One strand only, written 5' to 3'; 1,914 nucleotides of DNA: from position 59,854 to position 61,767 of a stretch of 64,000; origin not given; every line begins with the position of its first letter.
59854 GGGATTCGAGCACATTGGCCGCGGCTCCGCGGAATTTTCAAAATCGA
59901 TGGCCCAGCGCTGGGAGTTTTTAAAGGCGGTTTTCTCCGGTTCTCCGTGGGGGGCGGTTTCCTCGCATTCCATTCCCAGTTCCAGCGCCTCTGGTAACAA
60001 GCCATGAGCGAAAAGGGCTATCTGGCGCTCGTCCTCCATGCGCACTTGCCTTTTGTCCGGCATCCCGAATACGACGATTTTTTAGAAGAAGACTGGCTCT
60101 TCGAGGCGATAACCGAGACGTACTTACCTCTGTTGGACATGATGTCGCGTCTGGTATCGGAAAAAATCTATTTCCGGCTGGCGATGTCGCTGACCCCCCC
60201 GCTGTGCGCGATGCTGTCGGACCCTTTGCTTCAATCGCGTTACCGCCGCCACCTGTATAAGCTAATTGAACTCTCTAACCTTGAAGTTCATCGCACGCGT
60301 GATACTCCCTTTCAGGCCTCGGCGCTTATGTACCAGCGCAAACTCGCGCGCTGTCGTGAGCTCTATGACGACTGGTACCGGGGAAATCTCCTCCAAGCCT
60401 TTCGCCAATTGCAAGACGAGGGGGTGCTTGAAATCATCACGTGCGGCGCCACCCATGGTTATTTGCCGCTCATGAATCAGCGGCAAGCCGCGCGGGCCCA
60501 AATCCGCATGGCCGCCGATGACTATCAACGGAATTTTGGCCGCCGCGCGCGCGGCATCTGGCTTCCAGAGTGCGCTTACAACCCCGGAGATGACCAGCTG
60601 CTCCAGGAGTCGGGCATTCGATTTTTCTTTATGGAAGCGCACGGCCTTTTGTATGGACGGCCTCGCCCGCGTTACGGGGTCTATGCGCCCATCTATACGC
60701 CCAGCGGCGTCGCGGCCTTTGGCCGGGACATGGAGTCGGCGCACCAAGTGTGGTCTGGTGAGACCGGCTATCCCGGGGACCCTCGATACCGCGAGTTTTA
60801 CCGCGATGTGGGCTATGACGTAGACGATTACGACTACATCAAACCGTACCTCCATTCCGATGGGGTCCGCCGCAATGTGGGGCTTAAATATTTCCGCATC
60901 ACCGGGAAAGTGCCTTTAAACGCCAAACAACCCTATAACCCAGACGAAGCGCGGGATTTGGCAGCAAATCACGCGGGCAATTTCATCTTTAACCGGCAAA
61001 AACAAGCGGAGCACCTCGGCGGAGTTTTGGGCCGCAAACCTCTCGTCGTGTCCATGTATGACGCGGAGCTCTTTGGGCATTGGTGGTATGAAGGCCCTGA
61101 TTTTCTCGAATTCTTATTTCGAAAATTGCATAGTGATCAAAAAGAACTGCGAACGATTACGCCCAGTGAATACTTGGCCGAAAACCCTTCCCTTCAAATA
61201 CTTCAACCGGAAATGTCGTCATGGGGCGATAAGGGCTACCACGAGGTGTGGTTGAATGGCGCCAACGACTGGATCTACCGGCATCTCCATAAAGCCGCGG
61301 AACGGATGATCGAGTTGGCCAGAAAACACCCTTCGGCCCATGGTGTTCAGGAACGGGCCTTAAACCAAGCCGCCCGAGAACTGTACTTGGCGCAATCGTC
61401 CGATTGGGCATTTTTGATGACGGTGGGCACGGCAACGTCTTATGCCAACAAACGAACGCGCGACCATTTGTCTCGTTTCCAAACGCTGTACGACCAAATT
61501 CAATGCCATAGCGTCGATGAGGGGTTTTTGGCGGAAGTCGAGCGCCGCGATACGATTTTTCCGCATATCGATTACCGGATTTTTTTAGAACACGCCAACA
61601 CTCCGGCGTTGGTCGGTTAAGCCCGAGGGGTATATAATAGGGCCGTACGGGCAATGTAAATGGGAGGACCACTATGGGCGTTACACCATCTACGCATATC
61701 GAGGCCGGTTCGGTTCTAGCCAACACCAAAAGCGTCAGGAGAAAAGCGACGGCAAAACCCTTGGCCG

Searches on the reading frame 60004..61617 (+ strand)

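Call 57: search_protein_families(library=pfam, proteins=[window:60004-61617:+], max_evalue=0.00001)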
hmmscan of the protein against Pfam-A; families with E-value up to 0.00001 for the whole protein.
window:60004-61617:+ (538 aa): 2 families
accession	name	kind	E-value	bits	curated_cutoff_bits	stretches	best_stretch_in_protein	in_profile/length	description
PF03065.20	Glyco_hydro_57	-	6.9e-42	144.2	21.2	1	8-296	1-242/291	Glycosyl hydrolase family 57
PF09210.16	BE_C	-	1.4e-39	134.9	25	1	427-527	1-101/101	1,4-alpha-glucan branching enzyme, C-terminal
